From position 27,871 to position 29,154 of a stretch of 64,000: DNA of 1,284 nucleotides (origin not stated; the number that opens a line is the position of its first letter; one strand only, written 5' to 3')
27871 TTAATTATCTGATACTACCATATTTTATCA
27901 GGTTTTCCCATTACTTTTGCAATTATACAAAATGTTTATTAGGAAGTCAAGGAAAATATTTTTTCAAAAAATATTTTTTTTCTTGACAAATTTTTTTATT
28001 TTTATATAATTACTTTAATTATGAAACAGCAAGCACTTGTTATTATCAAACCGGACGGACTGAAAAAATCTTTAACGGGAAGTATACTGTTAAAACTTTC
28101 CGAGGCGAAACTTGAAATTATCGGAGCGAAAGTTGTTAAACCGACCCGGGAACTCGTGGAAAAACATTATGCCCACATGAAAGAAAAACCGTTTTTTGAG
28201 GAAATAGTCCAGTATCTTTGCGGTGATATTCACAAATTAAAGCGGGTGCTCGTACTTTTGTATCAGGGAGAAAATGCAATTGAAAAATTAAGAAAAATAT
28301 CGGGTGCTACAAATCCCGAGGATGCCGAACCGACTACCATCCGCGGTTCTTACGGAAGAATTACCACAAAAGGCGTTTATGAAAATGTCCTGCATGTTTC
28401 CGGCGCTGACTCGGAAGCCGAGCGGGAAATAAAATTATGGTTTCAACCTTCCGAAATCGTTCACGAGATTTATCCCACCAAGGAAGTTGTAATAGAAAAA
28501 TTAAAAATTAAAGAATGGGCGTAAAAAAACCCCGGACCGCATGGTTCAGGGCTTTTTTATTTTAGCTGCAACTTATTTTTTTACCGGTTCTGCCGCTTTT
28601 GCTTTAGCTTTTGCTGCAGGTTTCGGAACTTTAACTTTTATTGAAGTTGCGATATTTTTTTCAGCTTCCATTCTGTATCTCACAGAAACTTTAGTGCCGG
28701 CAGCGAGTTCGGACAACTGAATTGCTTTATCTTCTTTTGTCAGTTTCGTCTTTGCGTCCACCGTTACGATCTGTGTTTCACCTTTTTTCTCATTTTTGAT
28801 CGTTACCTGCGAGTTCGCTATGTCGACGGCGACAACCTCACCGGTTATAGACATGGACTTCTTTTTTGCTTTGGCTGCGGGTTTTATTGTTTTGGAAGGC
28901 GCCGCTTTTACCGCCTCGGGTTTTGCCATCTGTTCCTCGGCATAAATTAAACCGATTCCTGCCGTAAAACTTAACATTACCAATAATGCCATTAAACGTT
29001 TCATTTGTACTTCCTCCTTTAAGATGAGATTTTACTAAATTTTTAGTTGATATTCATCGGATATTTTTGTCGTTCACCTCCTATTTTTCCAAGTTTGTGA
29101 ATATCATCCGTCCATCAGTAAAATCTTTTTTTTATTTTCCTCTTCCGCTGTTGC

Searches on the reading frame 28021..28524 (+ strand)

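Call 80: search_protein_families(library=pfam, proteins=[window:28021-28524:+], max_evalue=0.001)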
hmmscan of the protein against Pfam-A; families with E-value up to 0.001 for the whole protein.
window:28021-28524:+ (167 aa): 1 family
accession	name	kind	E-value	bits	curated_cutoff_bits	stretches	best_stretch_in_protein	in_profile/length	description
PF00334.24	NDK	-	2.6e-38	131.4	27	1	3-146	1-135/135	Nucleoside diphosphate kinase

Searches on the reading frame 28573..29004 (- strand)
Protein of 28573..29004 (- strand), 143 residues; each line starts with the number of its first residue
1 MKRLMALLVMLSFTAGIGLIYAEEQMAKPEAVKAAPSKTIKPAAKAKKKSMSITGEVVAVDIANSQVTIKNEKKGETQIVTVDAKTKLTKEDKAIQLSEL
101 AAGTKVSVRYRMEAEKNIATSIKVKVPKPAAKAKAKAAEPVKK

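Call 80: search_protein_families(library=pfam, proteins=[window:28573-29004:-], max_evalue=0.001)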
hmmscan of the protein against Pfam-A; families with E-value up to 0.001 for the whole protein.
window:28573-29004:- (143 aa): 1 family
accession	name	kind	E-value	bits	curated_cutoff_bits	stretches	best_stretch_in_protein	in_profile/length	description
PF18914.6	DUF5666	-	0.00071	20.3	27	1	55-123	2-60/60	Domain of unknown function (DUF5666)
